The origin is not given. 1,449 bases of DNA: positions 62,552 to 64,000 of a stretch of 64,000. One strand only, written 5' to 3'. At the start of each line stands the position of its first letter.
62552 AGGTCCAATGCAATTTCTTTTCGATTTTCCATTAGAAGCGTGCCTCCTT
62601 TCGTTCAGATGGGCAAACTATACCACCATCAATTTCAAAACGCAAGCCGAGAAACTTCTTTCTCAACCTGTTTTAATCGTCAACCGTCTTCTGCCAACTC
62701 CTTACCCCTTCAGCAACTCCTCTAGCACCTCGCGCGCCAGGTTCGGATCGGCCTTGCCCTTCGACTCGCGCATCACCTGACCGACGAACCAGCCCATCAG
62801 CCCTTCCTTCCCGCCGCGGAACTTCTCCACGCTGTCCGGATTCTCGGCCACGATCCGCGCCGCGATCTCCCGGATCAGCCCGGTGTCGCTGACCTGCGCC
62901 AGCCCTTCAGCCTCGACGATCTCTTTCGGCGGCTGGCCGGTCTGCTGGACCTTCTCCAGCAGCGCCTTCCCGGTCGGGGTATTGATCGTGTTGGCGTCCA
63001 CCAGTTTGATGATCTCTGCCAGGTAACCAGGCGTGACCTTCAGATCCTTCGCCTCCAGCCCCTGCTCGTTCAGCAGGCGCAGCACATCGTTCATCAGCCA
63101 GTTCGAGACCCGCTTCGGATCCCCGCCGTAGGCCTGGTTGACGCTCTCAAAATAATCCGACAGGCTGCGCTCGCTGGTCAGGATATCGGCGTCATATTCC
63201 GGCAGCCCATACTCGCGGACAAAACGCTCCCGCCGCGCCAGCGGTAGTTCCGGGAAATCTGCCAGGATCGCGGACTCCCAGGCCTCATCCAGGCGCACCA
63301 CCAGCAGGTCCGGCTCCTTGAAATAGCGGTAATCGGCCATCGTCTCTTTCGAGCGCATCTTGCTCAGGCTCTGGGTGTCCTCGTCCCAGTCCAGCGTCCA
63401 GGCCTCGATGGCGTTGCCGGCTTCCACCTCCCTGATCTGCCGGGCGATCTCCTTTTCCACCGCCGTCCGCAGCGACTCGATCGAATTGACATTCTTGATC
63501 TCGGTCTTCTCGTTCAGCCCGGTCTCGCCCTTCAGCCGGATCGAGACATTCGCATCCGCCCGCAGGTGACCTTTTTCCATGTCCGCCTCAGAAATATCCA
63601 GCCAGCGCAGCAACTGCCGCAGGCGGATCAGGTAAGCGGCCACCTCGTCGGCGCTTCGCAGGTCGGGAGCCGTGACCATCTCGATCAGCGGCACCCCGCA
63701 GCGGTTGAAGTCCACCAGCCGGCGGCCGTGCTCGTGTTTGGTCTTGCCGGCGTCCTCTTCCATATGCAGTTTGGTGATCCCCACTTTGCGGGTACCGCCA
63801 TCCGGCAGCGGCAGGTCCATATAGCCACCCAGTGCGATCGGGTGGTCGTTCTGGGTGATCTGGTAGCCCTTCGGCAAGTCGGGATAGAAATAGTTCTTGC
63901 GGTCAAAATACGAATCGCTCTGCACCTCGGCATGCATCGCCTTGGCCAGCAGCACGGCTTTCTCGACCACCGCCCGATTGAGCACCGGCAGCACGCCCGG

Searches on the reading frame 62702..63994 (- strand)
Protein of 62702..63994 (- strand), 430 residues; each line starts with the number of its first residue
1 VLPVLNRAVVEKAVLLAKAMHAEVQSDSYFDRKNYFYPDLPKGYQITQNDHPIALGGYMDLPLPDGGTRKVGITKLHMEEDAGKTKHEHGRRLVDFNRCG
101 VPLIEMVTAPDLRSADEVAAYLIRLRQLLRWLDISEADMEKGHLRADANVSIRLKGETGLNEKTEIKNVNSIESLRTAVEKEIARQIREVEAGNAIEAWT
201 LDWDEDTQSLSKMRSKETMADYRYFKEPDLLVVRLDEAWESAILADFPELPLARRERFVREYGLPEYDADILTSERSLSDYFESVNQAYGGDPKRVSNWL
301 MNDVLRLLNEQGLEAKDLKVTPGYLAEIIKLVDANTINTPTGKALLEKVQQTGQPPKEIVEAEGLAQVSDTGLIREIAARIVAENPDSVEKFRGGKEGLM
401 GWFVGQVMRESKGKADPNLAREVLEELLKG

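Call 38: search_protein_families(library=pfam, proteins=[window:62702-63994:-], max_evalue=0.001)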
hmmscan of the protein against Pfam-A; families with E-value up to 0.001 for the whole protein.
window:62702-63994:- (430 aa): 2 families
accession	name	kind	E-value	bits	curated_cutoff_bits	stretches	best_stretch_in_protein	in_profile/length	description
PF02934.20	GatB_N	-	3.2e-86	289.4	23.4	1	1-239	43-275/277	GatB/GatE catalytic domain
PF02637.23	GatB_Yqey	-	2.9e-47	160.7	27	1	280-428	1-148/148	GatB domain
